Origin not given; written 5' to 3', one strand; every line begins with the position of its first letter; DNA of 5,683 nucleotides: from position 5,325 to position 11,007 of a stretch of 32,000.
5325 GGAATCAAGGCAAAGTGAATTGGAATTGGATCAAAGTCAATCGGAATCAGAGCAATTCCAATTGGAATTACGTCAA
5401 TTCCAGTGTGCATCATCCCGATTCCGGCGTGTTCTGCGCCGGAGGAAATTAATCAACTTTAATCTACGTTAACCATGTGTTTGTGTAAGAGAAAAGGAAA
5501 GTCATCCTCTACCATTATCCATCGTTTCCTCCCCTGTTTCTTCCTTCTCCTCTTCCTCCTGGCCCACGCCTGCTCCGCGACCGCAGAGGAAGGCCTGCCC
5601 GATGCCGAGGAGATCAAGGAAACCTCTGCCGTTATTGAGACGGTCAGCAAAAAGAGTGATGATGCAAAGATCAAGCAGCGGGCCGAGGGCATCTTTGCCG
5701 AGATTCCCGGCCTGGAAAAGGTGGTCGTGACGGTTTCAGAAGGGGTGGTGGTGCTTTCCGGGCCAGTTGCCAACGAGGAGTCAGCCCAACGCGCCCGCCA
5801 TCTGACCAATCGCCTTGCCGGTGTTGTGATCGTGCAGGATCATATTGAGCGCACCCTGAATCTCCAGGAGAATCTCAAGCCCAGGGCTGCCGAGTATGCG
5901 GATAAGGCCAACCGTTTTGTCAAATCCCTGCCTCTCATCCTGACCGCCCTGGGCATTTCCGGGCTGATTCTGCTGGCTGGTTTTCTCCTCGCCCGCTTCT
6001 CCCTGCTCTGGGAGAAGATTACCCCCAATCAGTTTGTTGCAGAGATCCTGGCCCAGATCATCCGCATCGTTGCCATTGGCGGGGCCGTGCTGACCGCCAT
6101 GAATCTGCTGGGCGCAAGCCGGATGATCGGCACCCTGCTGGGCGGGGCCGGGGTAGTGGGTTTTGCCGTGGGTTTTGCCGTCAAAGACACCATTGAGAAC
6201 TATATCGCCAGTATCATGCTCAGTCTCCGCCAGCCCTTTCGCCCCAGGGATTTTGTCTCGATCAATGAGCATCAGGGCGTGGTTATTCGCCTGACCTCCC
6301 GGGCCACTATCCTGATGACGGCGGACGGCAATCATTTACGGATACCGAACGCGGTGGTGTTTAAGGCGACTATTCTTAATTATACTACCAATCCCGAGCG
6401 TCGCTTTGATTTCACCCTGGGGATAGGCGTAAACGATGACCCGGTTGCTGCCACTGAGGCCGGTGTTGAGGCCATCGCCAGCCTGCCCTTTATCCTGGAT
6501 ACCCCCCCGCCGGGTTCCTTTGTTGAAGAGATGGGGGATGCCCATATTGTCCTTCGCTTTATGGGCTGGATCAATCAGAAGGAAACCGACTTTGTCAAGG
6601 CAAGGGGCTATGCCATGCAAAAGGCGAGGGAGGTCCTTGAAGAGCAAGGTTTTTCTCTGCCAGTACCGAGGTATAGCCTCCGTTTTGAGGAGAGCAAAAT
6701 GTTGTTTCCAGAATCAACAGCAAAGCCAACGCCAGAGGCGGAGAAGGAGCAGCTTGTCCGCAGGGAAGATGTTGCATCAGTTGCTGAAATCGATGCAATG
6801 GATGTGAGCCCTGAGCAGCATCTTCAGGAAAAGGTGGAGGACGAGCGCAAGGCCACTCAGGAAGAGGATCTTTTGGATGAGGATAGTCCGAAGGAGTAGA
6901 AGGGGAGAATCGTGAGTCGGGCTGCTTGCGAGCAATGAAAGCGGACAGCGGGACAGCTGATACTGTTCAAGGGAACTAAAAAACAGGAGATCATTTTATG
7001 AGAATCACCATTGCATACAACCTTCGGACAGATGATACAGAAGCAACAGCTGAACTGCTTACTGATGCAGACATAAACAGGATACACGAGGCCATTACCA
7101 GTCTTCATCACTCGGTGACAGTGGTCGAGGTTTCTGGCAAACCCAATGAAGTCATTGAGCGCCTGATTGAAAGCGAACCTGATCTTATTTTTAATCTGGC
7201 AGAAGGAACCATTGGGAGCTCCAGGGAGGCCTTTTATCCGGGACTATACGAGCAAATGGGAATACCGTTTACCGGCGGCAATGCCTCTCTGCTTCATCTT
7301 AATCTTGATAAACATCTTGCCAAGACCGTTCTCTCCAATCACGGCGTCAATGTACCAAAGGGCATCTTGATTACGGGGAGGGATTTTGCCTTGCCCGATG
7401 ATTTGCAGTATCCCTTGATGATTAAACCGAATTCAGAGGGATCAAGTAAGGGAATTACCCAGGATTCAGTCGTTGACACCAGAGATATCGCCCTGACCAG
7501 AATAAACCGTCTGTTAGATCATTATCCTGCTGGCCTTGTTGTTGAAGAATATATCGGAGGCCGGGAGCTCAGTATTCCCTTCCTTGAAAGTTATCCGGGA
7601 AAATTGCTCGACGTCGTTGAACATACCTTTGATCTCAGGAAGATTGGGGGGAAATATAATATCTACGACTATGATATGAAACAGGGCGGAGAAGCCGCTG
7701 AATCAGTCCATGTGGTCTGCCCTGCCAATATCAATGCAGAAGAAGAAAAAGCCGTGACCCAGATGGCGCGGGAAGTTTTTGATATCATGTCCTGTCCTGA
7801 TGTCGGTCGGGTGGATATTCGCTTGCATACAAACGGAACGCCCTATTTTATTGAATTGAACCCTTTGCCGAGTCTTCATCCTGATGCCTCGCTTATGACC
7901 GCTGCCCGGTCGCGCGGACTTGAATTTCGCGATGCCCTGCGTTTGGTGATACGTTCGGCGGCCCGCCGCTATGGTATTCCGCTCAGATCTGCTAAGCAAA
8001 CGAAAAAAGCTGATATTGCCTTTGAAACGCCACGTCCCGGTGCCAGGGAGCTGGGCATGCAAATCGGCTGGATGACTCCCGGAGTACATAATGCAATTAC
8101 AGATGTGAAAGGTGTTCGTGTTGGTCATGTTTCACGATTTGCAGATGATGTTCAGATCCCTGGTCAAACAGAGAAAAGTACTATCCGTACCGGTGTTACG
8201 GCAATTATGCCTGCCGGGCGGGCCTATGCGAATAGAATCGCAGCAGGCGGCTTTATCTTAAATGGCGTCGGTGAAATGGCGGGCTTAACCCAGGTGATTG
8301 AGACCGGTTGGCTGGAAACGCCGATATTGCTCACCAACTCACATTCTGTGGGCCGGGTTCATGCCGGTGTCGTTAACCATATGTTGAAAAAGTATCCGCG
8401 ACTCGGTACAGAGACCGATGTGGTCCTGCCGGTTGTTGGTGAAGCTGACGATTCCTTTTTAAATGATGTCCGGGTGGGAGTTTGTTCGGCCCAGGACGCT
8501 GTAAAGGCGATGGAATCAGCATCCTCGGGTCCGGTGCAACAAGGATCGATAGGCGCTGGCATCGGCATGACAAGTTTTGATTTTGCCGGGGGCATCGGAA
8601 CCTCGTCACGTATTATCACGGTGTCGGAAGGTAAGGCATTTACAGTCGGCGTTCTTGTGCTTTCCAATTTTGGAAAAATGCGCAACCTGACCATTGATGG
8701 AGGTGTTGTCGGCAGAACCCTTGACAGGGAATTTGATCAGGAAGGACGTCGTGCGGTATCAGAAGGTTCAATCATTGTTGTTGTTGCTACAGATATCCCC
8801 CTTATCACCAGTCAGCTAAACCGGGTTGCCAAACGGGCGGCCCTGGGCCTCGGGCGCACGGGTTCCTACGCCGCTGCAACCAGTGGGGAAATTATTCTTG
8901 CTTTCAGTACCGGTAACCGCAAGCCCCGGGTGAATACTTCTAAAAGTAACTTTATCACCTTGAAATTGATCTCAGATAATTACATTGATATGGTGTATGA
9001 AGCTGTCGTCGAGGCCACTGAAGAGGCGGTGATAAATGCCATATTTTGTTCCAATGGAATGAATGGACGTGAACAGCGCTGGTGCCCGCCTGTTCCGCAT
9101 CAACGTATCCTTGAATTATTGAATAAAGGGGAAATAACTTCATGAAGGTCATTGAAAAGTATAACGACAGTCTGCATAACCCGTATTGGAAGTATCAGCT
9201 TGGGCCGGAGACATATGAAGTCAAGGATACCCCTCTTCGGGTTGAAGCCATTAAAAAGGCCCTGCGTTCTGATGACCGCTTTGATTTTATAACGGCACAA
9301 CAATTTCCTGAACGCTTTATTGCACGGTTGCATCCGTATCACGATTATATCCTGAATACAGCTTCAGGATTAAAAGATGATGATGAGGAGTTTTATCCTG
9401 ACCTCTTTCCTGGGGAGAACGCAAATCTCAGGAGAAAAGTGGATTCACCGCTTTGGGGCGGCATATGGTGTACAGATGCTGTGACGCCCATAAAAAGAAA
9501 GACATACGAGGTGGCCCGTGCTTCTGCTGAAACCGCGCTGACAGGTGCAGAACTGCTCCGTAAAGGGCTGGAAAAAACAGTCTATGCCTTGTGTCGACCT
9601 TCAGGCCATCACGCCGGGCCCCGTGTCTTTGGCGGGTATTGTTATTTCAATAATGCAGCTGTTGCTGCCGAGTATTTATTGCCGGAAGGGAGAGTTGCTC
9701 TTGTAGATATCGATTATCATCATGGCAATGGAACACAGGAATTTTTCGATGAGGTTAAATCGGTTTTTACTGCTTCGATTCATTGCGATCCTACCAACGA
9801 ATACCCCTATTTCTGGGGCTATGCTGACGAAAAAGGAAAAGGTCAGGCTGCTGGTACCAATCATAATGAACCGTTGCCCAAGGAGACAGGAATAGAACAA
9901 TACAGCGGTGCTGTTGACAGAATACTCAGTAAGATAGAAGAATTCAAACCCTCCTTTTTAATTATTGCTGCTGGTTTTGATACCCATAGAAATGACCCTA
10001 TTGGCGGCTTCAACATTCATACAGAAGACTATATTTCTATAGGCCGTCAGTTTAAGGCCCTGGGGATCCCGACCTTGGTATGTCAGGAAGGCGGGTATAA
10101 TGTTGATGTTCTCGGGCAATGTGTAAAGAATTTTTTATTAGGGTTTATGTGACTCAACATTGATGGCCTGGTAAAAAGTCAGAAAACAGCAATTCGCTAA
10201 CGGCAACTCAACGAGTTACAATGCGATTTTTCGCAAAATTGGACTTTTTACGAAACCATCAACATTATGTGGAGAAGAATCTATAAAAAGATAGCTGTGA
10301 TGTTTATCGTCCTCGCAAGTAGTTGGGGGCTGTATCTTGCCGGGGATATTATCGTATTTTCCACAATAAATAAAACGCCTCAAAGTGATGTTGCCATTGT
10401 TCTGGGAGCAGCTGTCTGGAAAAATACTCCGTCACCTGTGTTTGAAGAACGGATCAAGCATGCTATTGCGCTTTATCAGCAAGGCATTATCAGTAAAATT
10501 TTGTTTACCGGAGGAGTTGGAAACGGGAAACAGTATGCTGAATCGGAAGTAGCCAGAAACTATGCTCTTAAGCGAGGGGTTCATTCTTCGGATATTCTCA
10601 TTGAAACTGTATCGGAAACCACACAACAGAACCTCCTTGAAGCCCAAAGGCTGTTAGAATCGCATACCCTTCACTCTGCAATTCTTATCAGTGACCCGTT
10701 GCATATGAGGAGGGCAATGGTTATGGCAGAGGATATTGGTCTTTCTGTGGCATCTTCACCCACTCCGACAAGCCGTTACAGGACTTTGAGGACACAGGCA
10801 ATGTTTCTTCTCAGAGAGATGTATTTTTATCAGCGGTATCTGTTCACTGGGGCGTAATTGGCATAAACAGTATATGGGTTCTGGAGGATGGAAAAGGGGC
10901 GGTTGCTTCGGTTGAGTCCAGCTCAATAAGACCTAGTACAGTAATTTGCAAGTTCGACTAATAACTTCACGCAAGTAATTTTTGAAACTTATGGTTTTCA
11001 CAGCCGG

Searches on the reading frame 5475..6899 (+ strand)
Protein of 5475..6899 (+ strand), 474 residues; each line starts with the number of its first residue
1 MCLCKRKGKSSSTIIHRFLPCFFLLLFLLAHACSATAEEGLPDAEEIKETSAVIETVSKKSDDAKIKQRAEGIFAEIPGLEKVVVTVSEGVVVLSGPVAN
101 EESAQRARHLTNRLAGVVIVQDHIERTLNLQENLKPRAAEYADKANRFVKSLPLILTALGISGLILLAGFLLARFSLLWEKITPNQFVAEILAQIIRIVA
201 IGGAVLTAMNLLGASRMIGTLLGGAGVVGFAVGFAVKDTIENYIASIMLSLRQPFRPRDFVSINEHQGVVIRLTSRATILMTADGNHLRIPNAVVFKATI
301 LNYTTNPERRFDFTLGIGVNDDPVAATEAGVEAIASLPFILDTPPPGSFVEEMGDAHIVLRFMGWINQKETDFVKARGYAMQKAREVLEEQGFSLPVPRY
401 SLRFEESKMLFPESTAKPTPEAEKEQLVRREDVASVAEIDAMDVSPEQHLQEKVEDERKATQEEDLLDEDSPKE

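Call 8: search_protein_families(library=pfam, proteins=[window:5475-6899:+])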
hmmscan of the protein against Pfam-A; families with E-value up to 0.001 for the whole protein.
window:5475-6899:+ (474 aa): 2 families
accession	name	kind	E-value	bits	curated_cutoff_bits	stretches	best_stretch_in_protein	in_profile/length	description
PF00924.24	MS_channel_2nd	-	5.3e-13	49.3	20.2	1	238-304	1-67/68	Mechanosensitive ion channel, beta-domain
PF04972.22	BON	-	1.6e-08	35.1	27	1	62-125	1-66/69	BON domain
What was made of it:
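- Checked: BON-MscS is at 5475-6899 (call 8).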

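Call 10: find_encoding_contigs(protein=window:5475-6899:+, flank=10000, max_places=10)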
Protein window:5475-6899:+ (474 aa): 2 contigs read that carry it; 2 places shown.
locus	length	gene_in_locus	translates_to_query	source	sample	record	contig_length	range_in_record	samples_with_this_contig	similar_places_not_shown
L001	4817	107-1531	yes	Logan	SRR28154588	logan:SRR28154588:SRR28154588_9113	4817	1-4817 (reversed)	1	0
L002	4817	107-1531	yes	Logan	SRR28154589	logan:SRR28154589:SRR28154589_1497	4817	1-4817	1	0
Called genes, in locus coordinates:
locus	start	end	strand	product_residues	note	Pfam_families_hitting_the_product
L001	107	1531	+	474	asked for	PF04972:BON, PF00924:MS_channel_2nd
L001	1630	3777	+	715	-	PF02655:ATP-grasp_3 (faint), PF07478:Dala_Dala_lig_C, PF03576:Peptidase_S58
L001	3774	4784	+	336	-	PF00850:Hist_deacetyl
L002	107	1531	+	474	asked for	PF04972:BON, PF00924:MS_channel_2nd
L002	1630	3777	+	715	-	PF02655:ATP-grasp_3 (faint), PF07478:Dala_Dala_lig_C, PF03576:Peptidase_S58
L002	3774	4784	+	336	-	PF00850:Hist_deacetyl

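Call 12: find_related_loci(query=window:5475-6899:+, collection=genome_contigs, flank=6000)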
Query window:5475-6899:+ (474 aa) in genome_contigs; peptide patterns used: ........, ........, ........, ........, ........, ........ (x = any residue, [..] = any of these).
193 stretches matched a pattern; 82 encode a relative of the query (tblastn E <= 1e-3); the best 80 are kept; 80 distinct loci.
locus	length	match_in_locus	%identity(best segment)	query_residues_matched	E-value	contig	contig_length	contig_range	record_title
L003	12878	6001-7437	83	5-474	0e+0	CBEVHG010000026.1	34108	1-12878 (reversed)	MAG TPA_asm: Candidatus Electrothrix marina isolate SRR24458087_concoct_48 genome assembly, contig: ERZ26778537.26, whol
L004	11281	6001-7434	81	2-474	0e+0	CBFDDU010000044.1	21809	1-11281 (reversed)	MAG TPA_asm: uncultured Candidatus Electrothrix sp. isolate SRR26215675_binner123_Refined_103 genome assembly, contig: E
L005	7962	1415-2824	86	2-474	0e+0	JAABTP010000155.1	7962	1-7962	MAG: Desulfobulbaceae bacterium isolate S24.Bin023 NODE_158_length_7962_cov_13.000254, whole genome shotgun sequence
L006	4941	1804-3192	84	19-474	0e+0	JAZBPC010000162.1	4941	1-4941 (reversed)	MAG: Desulfuromusa sp. isolate bin.403 k117_6045327, whole genome shotgun sequence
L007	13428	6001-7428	80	5-474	0e+0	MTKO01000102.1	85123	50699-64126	Candidatus Electrothrix aarhusensis isolate MCF Contig5, whole genome shotgun sequence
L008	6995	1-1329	82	38-474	0e+0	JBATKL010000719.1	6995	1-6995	MAG: Candidatus Electrothrix sp. isolate MFD10219_ilm_asm_bin13 k127_271650, whole genome shotgun sequence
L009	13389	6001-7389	47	14-474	2e-134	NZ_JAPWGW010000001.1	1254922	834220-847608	Henriciella marina strain G21632-S1 NODE_1_length_1254922_cov_140.559, whole genome shotgun sequence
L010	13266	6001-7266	48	59-474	1e-131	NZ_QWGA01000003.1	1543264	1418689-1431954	Henriciella algicola strain CCUG67844 CCUG67844_S6, whole genome shotgun sequence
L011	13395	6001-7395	46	9-474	9e-130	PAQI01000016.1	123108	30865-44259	MAG: Hirschia sp. isolate SP140 13912, whole genome shotgun sequence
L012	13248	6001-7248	52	63-474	3e-129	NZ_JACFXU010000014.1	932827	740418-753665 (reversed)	Sediminihaliea albiluteola strain F7430 contig_14, whole genome shotgun sequence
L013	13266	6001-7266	48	59-474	3e-129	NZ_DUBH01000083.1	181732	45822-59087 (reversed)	MAG: Henriciella sp. isolate UWMA-0297 NODE_93_length_181732_cov_0.103891, whole genome shotgun sequence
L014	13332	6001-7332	47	29-474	4e-127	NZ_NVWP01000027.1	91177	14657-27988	MAG: Henriciella sp. isolate NORP34 Contig_sourceCTD_12184, whole genome shotgun sequence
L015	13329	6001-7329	49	37-474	5e-126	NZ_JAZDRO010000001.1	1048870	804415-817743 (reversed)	Hyphobacterium marinum strain Y60-23 scaffold_1_length=1048871, whole genome shotgun sequence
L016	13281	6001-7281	48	53-474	4e-124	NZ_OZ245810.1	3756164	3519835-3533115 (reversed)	MAG: Hyphococcus sp. isolate 2a9674ba-47da-4b78-9378-cbc2ed82810c chromosome 1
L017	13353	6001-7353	43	17-474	5e-124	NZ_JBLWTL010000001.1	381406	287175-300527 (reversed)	MAG: Maricaulis sp. isolate EA06-01 A06.006.metabat.3RE.5K@1, whole genome shotgun sequence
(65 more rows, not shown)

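Call 15: search_protein_families(library=ncbifam, proteins=[window:5475-6899:+], max_evalue=0.01)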
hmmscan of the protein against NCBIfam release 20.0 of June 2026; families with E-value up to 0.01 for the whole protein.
window:5475-6899:+ (474 aa): 7 families
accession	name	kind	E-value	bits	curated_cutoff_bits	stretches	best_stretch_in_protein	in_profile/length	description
NF047602.1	MscsSHelicob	equivalog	2.3e-19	69.8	400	1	164-400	18-254/260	small-conductance mechanosensitive channel MscS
NF007662.0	PRK10334.1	subfamily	6.7e-18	64.9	321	1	185-406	62-279/286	small-conductance mechanosensitive channel MscS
NF008438.0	PRK11281.1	equivalog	5.7e-09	34.3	991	1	198-356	886-1041/1113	mechanosensitive channel MscK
NF008180.0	PRK10929.1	equivalog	1.1e-08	33.4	809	1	227-408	908-1089/1109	miniconductance mechanosensitive channel MscM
NF047601.1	MscSThanab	equivalog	1.5e-05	24.6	500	1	190-306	70-178/280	small-conductance mechanosensitive channel MscS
NF007858.0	PRK10568.1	equivalog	0.00026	20.7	174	1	77-123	155-201/206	molecular chaperone OsmY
NF008542.0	PRK11465.1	equivalog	0.0019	16.5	596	1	166-295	483-614/741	mechanosensitive channel protein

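Call 104: search_protein_families(library=pfam, proteins=[L005:776-1381:+], max_evalue=0.01)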
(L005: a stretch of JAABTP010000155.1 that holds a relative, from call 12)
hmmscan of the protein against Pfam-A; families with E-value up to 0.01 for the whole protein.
L005:776-1381:+ (201 aa): 1 family
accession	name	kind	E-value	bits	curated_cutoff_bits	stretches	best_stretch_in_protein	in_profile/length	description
PF00041.27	fn3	-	5.9e-10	39.7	25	1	113-198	2-82/84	Fibronectin type III domain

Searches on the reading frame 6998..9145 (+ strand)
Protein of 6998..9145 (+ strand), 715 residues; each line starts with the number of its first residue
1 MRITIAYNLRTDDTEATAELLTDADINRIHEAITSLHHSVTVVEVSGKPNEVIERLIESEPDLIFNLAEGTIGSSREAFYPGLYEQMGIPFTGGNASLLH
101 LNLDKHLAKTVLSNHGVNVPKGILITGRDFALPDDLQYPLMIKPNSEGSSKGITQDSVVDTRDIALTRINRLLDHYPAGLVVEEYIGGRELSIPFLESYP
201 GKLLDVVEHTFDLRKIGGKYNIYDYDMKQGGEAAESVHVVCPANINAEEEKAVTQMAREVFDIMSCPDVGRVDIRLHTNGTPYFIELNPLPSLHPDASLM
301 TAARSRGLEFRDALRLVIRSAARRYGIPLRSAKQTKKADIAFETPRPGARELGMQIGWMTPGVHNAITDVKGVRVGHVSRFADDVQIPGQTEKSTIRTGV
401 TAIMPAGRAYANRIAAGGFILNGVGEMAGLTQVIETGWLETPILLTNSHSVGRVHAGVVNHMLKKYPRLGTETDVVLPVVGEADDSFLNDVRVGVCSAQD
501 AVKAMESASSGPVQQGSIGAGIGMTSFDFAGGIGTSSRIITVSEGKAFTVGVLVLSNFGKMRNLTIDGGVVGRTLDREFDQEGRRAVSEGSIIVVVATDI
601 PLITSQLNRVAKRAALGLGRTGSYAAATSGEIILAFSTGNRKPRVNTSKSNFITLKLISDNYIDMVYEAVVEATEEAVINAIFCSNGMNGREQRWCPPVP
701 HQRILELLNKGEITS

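Call 8: search_protein_families(library=pfam, proteins=[window:6998-9145:+])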
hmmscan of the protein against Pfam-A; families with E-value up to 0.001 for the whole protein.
window:6998-9145:+ (715 aa): 4 families
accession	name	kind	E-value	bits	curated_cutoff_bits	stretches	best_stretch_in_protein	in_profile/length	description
PF03576.19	Peptidase_S58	-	2e-102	343.3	23.9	1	365-694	1-305/307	Peptidase family S58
PF07478.18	Dala_Dala_lig_C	-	2.6e-26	92.8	24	1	134-315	33-200/204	D-ala D-ala ligase C-terminus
PF02655.19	ATP-grasp_3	-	1.5e-05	25.6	23.2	1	104-289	3-155/160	ATP-grasp domain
PF13535.11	ATP-grasp_4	-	5.8e-05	23.2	27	0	137-290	2-151/160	ATP-grasp domain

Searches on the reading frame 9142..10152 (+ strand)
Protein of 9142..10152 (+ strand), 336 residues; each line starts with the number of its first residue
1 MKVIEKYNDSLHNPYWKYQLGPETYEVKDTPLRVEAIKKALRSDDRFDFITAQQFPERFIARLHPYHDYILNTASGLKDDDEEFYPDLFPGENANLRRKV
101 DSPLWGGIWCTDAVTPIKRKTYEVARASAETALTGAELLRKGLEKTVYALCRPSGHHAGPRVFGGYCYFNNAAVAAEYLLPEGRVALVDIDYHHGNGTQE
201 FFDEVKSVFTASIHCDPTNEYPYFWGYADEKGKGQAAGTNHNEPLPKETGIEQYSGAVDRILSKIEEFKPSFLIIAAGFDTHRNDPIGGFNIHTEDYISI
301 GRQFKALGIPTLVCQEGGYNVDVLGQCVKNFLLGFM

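Call 8: search_protein_families(library=pfam, proteins=[window:9142-10152:+])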
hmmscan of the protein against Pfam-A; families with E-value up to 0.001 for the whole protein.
window:9142-10152:+ (336 aa): 1 family
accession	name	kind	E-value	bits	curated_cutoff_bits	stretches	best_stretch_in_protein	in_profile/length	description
PF00850.24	Hist_deacetyl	-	1.9e-65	221.6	27.9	1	31-332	5-295/298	Histone deacetylase domain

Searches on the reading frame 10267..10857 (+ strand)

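Call 8: search_protein_families(library=pfam, proteins=[window:10267-10857:+])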
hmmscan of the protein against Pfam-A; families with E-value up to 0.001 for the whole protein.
window:10267-10857:+ (196 aa): 1 family
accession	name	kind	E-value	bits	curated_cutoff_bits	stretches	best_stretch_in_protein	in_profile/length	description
PF02698.23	DUF218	-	4e-30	104.9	27.6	1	41-185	1-131/133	DUF218 domain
